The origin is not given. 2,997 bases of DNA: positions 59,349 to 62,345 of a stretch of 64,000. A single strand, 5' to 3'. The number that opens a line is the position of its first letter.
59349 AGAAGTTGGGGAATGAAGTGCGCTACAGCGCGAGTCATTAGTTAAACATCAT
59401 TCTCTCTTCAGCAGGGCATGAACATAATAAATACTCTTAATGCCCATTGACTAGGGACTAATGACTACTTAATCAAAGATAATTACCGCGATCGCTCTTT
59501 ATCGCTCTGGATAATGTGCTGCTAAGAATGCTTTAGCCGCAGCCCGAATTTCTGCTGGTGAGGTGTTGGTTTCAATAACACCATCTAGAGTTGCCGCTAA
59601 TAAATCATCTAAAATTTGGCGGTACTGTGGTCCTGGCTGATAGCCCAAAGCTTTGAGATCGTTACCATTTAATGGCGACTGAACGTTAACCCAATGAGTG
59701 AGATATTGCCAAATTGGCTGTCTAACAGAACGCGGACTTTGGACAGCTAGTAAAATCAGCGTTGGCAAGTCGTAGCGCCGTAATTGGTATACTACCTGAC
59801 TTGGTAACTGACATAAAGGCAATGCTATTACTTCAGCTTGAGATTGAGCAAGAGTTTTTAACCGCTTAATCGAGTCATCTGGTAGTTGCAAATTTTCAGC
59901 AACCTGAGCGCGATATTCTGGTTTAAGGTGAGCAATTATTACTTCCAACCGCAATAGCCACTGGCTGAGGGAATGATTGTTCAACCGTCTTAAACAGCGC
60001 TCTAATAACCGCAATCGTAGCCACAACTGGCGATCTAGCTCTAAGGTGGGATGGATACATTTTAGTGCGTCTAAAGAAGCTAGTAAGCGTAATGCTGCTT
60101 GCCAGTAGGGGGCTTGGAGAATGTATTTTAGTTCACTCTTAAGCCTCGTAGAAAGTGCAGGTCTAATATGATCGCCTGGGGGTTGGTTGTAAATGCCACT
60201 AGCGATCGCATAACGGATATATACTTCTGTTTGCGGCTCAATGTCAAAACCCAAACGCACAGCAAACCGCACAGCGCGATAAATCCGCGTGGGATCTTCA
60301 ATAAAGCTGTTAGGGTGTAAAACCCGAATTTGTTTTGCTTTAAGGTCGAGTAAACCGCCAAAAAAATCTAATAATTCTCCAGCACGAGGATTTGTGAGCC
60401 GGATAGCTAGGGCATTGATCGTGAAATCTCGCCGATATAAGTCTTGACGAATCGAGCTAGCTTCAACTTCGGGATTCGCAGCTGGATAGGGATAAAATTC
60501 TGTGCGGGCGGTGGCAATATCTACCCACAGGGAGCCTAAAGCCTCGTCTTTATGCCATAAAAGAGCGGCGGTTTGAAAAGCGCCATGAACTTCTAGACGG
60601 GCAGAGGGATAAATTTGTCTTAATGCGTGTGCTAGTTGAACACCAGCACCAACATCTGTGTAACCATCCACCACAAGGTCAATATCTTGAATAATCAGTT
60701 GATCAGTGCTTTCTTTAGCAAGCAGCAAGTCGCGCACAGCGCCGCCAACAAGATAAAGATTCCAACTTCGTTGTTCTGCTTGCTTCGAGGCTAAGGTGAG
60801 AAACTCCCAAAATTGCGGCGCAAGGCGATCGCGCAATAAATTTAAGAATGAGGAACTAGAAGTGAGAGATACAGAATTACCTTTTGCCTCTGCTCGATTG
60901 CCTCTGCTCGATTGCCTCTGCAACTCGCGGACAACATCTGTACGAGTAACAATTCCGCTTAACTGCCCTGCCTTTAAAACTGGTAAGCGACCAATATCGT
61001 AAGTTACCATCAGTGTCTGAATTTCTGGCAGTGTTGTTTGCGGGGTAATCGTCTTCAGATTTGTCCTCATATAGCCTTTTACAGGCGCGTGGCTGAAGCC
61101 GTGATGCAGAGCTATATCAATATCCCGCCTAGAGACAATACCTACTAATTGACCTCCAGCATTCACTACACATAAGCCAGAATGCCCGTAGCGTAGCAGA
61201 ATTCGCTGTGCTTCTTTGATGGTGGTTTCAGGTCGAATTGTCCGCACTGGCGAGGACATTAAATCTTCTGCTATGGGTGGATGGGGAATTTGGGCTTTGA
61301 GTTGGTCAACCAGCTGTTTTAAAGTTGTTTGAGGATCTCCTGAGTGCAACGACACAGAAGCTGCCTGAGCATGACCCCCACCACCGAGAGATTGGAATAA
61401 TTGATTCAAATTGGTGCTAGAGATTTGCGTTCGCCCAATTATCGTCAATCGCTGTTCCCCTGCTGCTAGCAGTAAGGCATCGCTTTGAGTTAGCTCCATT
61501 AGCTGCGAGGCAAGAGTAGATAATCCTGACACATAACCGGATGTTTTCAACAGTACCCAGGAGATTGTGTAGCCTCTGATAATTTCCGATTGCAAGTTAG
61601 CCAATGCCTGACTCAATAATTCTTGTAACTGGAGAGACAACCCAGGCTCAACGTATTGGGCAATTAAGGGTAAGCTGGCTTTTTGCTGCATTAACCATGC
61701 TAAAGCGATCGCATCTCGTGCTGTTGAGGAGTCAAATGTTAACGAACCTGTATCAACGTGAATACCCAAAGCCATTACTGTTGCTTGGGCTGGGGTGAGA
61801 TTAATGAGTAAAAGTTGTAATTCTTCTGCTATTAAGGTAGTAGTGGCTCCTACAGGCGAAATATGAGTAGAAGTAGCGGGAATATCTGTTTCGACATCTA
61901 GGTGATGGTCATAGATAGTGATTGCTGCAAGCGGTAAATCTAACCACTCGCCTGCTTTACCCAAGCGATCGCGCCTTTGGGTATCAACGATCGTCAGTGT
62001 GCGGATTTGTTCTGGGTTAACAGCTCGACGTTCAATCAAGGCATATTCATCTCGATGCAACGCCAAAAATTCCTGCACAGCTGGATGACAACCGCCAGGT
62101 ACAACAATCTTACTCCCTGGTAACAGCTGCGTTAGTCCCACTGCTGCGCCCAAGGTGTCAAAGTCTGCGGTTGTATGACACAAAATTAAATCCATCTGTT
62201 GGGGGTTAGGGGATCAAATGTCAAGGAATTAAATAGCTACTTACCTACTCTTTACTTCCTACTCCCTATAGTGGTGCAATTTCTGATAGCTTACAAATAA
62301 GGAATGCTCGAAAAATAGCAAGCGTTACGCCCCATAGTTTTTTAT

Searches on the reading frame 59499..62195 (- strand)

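Call 69: search_protein_families(library=ncbifam, proteins=[window:59499-62195:-], max_evalue=0.00001)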
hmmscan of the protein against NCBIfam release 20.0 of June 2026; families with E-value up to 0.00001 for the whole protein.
window:59499-62195:- (898 aa): 25 families
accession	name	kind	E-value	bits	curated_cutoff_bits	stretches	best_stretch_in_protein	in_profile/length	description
NF041569.1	A-tRNAntase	equivalog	3.5e-143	478.8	1440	1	1-878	1-867/880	A-adding tRNA nucleotidyltransferase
NF009814.0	PRK13299.1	equivalog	2.8e-28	99.1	290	1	472-877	15-382/396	CCA tRNA nucleotidyltransferase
TIGR02692.1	tRNA_CCA_actino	equivalog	1.9e-24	86.2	438.8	1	471-714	21-239/466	CCA tRNA nucleotidyltransferase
NF008137.0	PRK10885.1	equivalog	7.3e-21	74.4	451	1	581-718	83-210/409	multifunctional CCA addition/repair protein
TIGR01942.1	pcnB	subfamily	2.8e-20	72.5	305.65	1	581-719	115-242/425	polynucleotide adenylyltransferase PcnB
NF009813.0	PRK13298.1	equivalog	4e-16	58.9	606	1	480-660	3-160/417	tRNA CCA-pyrophosphorylase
NF009812.0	PRK13297.1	equivalog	8.6e-15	54.7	624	1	581-667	94-176/364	tRNA CCA-pyrophosphorylase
NF011447.0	PRK14869.2-3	equivalog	1.6e-13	50.1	522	0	372-431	70-130/540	putative manganese-dependent inorganic diphosphatase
NF008634.1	PRK11623.1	equivalog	6.1e-13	48.1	702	1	581-718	157-283/469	polynucleotide adenylyltransferase PcnB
NF011442.0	PRK14869.1-4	equivalog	2.2e-12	46.2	400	0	92-169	328-406/543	putative manganese-dependent inorganic diphosphatase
NF041552.1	TF_PrdR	equivalog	4e-12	45.3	795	1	309-426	8-126/577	sigma-54 dependent transcriptional regulator PrdR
NF053863.1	DS11_antiphage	equivalog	1.2e-11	44.3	260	1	315-428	83-195/305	CBS domain-containing anti-phage protein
NF009811.0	PRK13296.1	equivalog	1.4e-11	43.9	469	1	582-718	84-208/360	CCA tRNA nucleotidyltransferase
TIGR01302.1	IMP_dehydrog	equivalog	5.9e-11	41.9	481.5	1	310-430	83-205/450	IMP dehydrogenase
NF011443.0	PRK14869.1-5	equivalog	9e-11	40.9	335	0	310-359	72-121/546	putative manganese-dependent inorganic diphosphatase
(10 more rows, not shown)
